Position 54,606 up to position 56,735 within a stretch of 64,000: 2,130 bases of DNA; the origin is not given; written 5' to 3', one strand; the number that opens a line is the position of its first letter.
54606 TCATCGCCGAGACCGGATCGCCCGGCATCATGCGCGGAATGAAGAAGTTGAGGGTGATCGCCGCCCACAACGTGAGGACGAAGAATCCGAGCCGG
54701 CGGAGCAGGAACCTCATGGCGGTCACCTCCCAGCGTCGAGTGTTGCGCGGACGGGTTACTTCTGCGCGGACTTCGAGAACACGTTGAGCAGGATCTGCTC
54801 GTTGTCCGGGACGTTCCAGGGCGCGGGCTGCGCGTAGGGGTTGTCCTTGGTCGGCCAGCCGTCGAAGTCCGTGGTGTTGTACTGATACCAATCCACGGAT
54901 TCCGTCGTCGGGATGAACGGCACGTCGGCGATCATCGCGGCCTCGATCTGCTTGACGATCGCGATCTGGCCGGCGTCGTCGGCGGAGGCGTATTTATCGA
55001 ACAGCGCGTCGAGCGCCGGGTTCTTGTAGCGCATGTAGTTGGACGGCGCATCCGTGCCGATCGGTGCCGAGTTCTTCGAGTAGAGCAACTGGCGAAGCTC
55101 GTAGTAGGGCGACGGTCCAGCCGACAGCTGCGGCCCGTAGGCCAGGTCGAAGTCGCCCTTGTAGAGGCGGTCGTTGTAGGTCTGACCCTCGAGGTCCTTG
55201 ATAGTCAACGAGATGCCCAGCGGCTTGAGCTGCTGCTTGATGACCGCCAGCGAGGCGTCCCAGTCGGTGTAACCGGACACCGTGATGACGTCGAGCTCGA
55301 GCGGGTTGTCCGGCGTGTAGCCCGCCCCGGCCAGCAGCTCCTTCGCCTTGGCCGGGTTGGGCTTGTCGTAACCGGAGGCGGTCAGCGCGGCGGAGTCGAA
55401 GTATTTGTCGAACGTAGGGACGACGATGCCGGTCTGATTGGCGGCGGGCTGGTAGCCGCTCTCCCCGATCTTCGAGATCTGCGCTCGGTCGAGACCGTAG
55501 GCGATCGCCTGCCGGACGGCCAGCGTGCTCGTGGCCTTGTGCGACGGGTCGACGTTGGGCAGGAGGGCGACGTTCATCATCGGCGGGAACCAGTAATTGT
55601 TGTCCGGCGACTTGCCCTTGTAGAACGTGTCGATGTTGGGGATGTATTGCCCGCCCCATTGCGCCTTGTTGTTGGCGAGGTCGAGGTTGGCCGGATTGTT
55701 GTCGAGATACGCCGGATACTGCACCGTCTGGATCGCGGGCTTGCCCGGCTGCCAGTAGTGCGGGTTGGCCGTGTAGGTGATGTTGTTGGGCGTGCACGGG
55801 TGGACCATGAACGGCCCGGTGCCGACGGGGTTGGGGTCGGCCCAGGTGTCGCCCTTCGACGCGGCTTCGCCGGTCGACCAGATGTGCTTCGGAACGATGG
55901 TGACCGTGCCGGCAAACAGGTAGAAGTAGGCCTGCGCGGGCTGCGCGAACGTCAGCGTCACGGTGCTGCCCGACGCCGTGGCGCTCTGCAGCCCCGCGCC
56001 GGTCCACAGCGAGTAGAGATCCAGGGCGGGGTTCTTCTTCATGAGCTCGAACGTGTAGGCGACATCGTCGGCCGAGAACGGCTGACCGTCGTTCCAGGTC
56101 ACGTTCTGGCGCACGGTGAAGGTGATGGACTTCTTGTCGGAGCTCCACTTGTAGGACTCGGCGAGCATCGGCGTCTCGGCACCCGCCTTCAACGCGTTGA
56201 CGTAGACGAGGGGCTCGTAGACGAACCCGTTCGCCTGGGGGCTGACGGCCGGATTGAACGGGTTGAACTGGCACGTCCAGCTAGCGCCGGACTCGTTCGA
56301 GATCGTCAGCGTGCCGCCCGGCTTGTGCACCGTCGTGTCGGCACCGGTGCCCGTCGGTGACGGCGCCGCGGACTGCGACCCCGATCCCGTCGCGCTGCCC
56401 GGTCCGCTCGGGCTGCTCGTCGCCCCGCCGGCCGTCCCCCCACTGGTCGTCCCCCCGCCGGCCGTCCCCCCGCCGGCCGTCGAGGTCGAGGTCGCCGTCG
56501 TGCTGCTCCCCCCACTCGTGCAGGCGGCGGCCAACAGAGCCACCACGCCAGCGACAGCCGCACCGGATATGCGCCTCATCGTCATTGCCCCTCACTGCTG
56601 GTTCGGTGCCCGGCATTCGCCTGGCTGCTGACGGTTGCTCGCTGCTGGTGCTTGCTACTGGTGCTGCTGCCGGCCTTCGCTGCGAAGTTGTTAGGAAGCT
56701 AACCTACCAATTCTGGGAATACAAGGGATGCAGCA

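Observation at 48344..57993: Dpp/Opp-type ABC transporter + GH4 glycosidase + BadF-type sugar kinase under a divergent ROK regulator: a non-PTS route feeding a phospho-glycoside hydrolase?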

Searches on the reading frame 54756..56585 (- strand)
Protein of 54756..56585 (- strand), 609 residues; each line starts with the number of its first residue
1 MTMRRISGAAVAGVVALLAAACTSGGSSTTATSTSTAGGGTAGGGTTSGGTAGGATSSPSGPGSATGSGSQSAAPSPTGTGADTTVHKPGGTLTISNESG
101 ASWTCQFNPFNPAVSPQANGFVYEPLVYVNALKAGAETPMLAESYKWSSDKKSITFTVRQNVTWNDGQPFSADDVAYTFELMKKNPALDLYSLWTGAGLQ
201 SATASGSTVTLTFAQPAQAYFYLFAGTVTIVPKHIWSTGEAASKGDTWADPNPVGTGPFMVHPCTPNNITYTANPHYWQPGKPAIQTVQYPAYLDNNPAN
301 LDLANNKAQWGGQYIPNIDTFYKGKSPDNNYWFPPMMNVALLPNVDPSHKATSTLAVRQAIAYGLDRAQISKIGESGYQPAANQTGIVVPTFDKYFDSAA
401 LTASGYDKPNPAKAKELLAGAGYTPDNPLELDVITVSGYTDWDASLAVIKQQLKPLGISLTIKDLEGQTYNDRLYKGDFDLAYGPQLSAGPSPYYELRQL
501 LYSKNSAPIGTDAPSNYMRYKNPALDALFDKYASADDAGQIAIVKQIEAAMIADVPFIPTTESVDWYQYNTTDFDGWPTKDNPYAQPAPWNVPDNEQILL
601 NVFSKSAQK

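Call 5: search_protein_families(library=pfam, proteins=[window:54756-56585:-])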
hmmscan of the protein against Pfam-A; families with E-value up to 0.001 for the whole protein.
window:54756-56585:- (609 aa): 1 family
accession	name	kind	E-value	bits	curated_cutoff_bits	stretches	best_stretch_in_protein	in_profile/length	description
PF00496.27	SBP_bac_5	-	3.1e-66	224.4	32.4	1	138-506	3-366/368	Bacterial extracellular solute-binding proteins, family 5 Middle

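Call 6: search_protein_families(library=ncbifam, proteins=[window:54756-56585:-])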
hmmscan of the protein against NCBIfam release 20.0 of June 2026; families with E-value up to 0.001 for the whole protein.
window:54756-56585:- (609 aa): 10 families
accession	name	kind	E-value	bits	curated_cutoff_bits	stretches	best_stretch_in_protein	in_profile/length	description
TIGR02294.1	nickel_nikA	equivalog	1.3e-29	103.2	393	1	101-484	10-398/501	nickel ABC transporter substrate-binding protein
NF045467.1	Opp4A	equivalog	7.3e-25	87.2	650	2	78-183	22-124/556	oligopeptide ABC transporter substrate-binding protein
NF045468.1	Opp5A_nikA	equivalog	2.7e-20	72.3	600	1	122-467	44-370/488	nickel ABC transporter substrate-binding protein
NF047575.1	opine_bind_CntA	exception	2e-19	69.5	800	1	108-289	51-226/535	staphylopine-dependent metal ABC transporter substrate-binding lipoprotein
NF011942.0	PRK15413.1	equivalog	4.2e-18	65.3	594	1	140-469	74-388/512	glutathione ABC transporter substrate-binding protein GsiB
NF011684.0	PRK15104.1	equivalog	1.4e-17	63.6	947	1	133-559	78-507/543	oligopeptide ABC transporter substrate-binding protein OppA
NF007287.0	PRK09755.1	equivalog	6.9e-15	54.9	1098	1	205-560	161-500/535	ABC transporter substrate-binding protein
NF043070.1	DppA_dipep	equivalog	9.4e-15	54.1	1005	1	135-557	72-500/535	dipeptide ABC transporter periplasmic-binding protein DppA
NF011689.0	PRK15109.1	equivalog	2.8e-13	49.4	560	1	334-569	292-516/547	ABC transporter substrate-binding protein SapA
TIGR04028.1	SBP_KPN_01854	hypoth_equivalog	1.8e-11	43.3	468.5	1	138-285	45-196/509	TIGR04028 family ABC transporter substrate-binding protein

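Call 34: search_solved_structures(query=window:54756-56585:-, max_evalue=1e-10)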
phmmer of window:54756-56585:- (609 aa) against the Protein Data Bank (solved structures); distinct sequences matched with E-value up to 1e-10: 62 (the best 60 are shown).
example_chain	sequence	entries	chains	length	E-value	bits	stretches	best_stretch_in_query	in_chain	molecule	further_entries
6lzu_A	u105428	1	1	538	3.1e-61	210.9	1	93-594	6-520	Peptide ABC transporter, periplasmic peptide-binding protein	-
5yqw_A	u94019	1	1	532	3.3e-61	210.8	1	93-594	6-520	Peptide ABC transporter, periplasmic peptide-binding protein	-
6lzt_A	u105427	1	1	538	3.6e-61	210.7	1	93-594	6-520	Peptide ABC transporter, periplasmic peptide-binding protein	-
6lzv_A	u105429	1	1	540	3.8e-61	210.6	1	93-594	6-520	Peptide ABC transporter, periplasmic peptide-binding protein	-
6lzq_A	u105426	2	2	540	4.5e-61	210.4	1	93-594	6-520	Peptide ABC transporter, periplasmic peptide-binding protein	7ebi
7ebm_A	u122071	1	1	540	1.2e-60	209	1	93-594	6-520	Peptide ABC transporter, periplasmic peptide-binding protein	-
6lzw_A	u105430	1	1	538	2.7e-60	207.8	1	93-588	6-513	Peptide ABC transporter, periplasmic peptide-binding protein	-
8i5j_A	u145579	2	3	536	5.1e-59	203.6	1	93-594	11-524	ABC transporter substrate-binding protein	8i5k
1zty_A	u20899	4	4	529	1.9e-58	201.7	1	102-594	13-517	Chitin Oligosaccharide Binding Protein | Peptide ABC transporter, periplasmic peptide-binding protein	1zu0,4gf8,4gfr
1vr5_A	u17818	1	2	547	3.9e-45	157.8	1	100-591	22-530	oligopeptide ABC transporter, periplasmic oligopeptide-binding protein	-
4pft_A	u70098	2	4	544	7.6e-45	156.8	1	100-591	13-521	ABC transporter substrate-binding protein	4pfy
4pfu_A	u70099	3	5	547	1.2e-37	133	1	102-590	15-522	ABC transporter substrate-binding protein | Mannoside ABC transport system, sugar-binding protein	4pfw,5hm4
4jsd_A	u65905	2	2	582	1.8e-31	112.6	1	105-592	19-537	Oligopeptide ABC transporter, periplasmic oligopeptide-binding protein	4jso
2o7i_A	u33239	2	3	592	1.9e-31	112.5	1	105-592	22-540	Oligopeptide ABC transporter, periplasmic oligopeptide-binding protein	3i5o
5isu_A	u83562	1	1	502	6e-24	87.8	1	121-559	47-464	Lmo0135 protein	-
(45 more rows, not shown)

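Call 36: search_solved_structures(query=window:54756-56585:-, max_evalue=1e-55, show_alignments=2)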
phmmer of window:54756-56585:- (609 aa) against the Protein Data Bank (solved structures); distinct sequences matched with E-value up to 1e-55: 9.
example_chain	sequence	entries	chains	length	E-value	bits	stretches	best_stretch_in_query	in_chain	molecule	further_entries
6lzu_A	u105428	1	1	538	3.1e-61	210.9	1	93-594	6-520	Peptide ABC transporter, periplasmic peptide-binding protein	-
5yqw_A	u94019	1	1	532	3.3e-61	210.8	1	93-594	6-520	Peptide ABC transporter, periplasmic peptide-binding protein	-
6lzt_A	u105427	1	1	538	3.6e-61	210.7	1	93-594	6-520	Peptide ABC transporter, periplasmic peptide-binding protein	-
6lzv_A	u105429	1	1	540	3.8e-61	210.6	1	93-594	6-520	Peptide ABC transporter, periplasmic peptide-binding protein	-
6lzq_A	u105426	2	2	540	4.5e-61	210.4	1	93-594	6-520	Peptide ABC transporter, periplasmic peptide-binding protein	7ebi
7ebm_A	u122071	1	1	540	1.2e-60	209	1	93-594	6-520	Peptide ABC transporter, periplasmic peptide-binding protein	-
6lzw_A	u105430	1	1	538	2.7e-60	207.8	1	93-588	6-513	Peptide ABC transporter, periplasmic peptide-binding protein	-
8i5j_A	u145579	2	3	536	5.1e-59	203.6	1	93-594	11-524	ABC transporter substrate-binding protein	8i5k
1zty_A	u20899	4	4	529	1.9e-58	201.7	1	102-594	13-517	Chitin Oligosaccharide Binding Protein | Peptide ABC transporter, periplasmic peptide-binding protein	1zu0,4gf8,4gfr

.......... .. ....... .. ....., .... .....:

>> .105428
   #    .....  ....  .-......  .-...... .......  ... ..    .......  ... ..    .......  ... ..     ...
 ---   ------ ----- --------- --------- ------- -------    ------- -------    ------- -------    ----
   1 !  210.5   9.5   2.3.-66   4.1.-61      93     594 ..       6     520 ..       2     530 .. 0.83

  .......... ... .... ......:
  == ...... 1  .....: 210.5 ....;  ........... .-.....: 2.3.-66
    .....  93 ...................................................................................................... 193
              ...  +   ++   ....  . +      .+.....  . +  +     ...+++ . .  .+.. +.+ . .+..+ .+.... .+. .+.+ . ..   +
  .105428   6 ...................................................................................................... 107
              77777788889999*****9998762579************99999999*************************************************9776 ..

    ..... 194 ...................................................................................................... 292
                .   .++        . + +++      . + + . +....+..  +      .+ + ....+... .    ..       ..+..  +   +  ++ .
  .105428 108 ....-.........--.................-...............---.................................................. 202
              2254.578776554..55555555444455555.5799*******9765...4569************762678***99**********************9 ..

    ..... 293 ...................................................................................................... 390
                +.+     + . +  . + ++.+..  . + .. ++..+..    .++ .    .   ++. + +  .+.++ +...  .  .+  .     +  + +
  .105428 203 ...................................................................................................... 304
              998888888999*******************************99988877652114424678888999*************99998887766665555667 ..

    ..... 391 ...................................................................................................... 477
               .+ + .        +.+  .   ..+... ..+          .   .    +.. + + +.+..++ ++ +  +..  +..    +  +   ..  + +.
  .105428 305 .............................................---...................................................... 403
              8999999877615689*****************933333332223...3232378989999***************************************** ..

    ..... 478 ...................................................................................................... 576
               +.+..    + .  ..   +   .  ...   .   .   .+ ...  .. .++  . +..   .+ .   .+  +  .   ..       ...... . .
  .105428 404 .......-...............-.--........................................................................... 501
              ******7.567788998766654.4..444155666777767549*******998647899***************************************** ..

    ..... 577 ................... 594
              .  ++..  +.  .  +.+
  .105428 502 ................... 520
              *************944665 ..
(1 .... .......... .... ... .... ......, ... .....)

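Call 69: find_homologous_proteins(query=window:54756-56585:-, max_evalue=1e-40)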
Query window:54756-56585:- (609 aa): 3238 proteins with E <= 1e-40 among 8000 candidates; the best 120 are listed.
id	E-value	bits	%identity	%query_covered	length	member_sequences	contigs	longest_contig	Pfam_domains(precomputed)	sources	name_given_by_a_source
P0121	0.0e+0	1382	100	100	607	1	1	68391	PF00496.28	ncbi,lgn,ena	-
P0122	0.0e+0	1120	90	84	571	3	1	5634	PF00496.28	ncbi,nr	ncbi:MAG: peptide/nickel transport system substrate-binding protein, partial [Frankiaceae bacterium]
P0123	0.0e+0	1060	79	94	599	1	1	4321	PF00496.28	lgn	-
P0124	0.0e+0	1050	83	86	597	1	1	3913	PF00496.28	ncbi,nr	ncbi:MAG: peptide/nickel transport system substrate-binding protein [Frankiaceae bacterium]|nr:pepti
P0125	0.0e+0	1039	77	100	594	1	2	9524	PF00496.28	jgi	jgi:peptide/nickel transport system substrate-binding protein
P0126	0.0e+0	1024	74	100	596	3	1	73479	PF00496.28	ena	-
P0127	1.3e-295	1000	77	86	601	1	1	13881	PF00496.28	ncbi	ncbi:MAG: ABC transporter substrate-binding protein [Actinomycetota bacterium]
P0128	2.7e-291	986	72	100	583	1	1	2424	PF00496.28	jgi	-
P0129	7.0e-291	984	72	100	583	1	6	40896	PF00496.28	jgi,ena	-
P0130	2.6e-290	982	74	100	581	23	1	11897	PF00496.28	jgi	jgi:peptide/nickel transport system substrate-binding protein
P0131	4.0e-289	979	72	99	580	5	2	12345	PF00496.28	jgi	-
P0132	3.5e-285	966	72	100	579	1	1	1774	PF00496.28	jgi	-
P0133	7.6e-285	964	71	99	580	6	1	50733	PF00496.28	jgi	jgi:peptide/nickel transport system substrate-binding protein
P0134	3.6e-277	939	69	100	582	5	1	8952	PF00496.28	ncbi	ncbi:MAG: ABC transporter substrate-binding protein [Acidothermaceae bacterium]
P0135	1.8e-274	930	70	100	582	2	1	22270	PF00496.28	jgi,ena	-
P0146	6.3e-257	872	69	89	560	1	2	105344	PF00496.28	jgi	jgi:peptide/nickel transport system substrate-binding protein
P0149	1.4e-256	871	70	90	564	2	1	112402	PF00496.28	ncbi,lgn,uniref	ncbi:ABC transporter substrate-binding protein [Dactylosporangium sp. NPDC049140]|uniref:ABC transpo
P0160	6.5e-255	866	70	86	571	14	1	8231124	PF00496.28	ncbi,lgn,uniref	ncbi:ABC transporter substrate-binding protein [Kribbella sp. NBC_00662]|uniref:ABC transporter subs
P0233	4.2e-248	843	70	86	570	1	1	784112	PF00496.28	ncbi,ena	-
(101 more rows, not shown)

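Call 70: find_encoding_contigs(protein=P0160, flank=10000, max_places=1)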
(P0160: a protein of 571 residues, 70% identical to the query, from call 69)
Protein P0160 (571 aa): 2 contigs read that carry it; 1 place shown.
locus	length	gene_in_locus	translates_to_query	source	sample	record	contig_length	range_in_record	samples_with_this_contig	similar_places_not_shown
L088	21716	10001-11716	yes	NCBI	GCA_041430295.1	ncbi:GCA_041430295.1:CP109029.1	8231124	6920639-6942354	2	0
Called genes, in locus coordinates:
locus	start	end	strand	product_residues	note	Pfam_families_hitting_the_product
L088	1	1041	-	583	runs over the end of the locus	PF00005:ABC_tran, PF02463:SMC_N (faint), PF13304:AAA_21 (faint)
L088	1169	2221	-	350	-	PF02868:Peptidase_M4_C (weak)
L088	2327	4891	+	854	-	PF25873:WHD_MalT, PF17874:TPR_MalT, PF00196:GerE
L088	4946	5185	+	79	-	-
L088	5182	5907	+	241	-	PF14329:DUF4386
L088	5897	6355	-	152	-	PF07366:SnoaL (weak), PF12680:SnoaL_2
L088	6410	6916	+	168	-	PF01638:HxlR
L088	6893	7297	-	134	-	-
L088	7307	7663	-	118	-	PF18029:Glyoxalase_6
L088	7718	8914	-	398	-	PF01047:MarR (faint), PF12802:MarR_2 (weak), PF13412:HTH_24 (weak), PF13545:HTH_Crp_2 (weak), PF00480:ROK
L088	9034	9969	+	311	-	PF00480:ROK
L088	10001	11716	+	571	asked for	PF00496:SBP_bac_5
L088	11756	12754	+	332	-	PF00528:BPD_transp_1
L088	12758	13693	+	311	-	PF00528:BPD_transp_1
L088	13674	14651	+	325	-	PF00005:ABC_tran, PF02463:SMC_N, PF13304:AAA_21, PF08352:oligo_HPY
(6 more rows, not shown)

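Call 71: find_encoding_contigs(protein=P0149, flank=10000, max_places=1)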
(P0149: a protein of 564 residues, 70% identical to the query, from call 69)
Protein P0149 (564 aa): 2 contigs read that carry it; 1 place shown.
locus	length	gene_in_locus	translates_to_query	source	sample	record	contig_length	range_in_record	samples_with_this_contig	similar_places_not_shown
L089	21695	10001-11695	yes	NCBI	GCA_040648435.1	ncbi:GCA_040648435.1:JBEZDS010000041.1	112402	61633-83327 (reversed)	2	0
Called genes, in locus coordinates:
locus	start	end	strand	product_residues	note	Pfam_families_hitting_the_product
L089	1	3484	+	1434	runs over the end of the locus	PF16656:Pur_ac_phosph_N (faint), PF00041:fn3, PF01108:Tissue_fac (faint), PF25059:FN3_DSCAM-DSCAML_C (faint), PF07250:Glyoxal_oxid_N, PF25210:Kelch_FKB95 (weak), PF09118:GO-like_E_set, PF00041:fn3, +6 more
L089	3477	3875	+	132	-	-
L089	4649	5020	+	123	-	PF13560:HTH_31, PF01381:HTH_3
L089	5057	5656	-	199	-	PF00574:CLP_protease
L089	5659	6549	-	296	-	PF00574:CLP_protease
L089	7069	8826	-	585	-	PF00704:Glyco_hydro_18, PF03422:CBM_6 (weak), PF16990:CBM_35 (weak), PF22704:CBM13-like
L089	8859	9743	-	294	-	PF00392:GntR, PF07702:UTRA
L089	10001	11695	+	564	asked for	PF00496:SBP_bac_5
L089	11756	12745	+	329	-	PF00528:BPD_transp_1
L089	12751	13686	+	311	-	PF00528:BPD_transp_1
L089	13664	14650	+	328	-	PF00005:ABC_tran, PF02463:SMC_N (faint), PF13304:AAA_21, PF08352:oligo_HPY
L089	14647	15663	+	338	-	PF13191:AAA_16 (faint), PF00005:ABC_tran, PF08352:oligo_HPY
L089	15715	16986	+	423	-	PF02056:Glyco_hydro_4, PF11975:Glyco_hydro_4C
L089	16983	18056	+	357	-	PF01869:BcrAD_BadFG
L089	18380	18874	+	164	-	PF13683:rve_3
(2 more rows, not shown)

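Call 72: find_encoding_contigs(protein=P0126, flank=10000, max_places=1)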
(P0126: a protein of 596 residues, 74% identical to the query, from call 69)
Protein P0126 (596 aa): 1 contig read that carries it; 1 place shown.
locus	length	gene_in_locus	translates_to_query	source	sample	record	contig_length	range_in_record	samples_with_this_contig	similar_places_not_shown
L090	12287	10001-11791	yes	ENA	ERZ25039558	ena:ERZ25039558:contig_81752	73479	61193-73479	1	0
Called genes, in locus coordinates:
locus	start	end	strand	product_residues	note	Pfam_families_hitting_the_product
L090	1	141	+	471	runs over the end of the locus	PF01979:Amidohydro_1, PF07969:Amidohydro_3 (weak), PF12890:DHOase (weak), PF07969:Amidohydro_3 (weak)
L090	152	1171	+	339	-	PF00296:Bac_luciferase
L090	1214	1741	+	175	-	PF27898:C3orf18_N (faint)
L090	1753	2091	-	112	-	PF00543:P-II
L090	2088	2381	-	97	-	-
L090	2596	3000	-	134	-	PF00909:Ammonium_transp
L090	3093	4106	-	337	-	PF00909:Ammonium_transp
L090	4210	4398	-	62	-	-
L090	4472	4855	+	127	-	PF07883:Cupin_2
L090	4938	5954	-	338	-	PF01544:CorA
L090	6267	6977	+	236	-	PF00392:GntR, PF07729:FCD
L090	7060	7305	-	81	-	-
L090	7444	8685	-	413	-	PF12802:MarR_2 (weak), PF13412:HTH_24 (faint), PF00480:ROK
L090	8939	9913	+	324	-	PF00480:ROK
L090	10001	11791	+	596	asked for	PF00496:SBP_bac_5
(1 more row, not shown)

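Call 73: find_encoding_contigs(protein=P0233, flank=10000, max_places=1)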
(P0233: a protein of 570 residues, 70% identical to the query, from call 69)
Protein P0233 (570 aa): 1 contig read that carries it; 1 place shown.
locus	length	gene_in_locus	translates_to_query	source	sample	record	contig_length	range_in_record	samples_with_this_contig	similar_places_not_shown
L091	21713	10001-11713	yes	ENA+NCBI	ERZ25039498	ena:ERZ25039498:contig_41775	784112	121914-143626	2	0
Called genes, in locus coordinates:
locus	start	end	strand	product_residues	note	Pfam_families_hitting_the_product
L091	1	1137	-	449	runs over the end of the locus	-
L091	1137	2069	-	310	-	PF00005:ABC_tran, PF13304:AAA_21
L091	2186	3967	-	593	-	PF00005:ABC_tran, PF13304:AAA_21 (faint)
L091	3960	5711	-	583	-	PF00005:ABC_tran, PF02463:SMC_N (faint), PF13304:AAA_21 (faint)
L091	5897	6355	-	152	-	PF07366:SnoaL (faint), PF12680:SnoaL_2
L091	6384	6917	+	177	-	PF01638:HxlR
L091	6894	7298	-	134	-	-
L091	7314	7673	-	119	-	PF18029:Glyoxalase_6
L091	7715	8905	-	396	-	PF01047:MarR (weak), PF09339:HTH_IclR (weak), PF12802:MarR_2 (weak), PF13412:HTH_24 (weak), PF13545:HTH_Crp_2 (weak), PF00480:ROK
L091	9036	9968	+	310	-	PF00480:ROK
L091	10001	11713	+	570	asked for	PF00496:SBP_bac_5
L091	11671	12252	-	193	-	-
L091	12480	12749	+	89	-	PF00528:BPD_transp_1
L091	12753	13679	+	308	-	PF00528:BPD_transp_1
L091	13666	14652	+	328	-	PF00005:ABC_tran, PF02463:SMC_N (weak), PF13304:AAA_21, PF08352:oligo_HPY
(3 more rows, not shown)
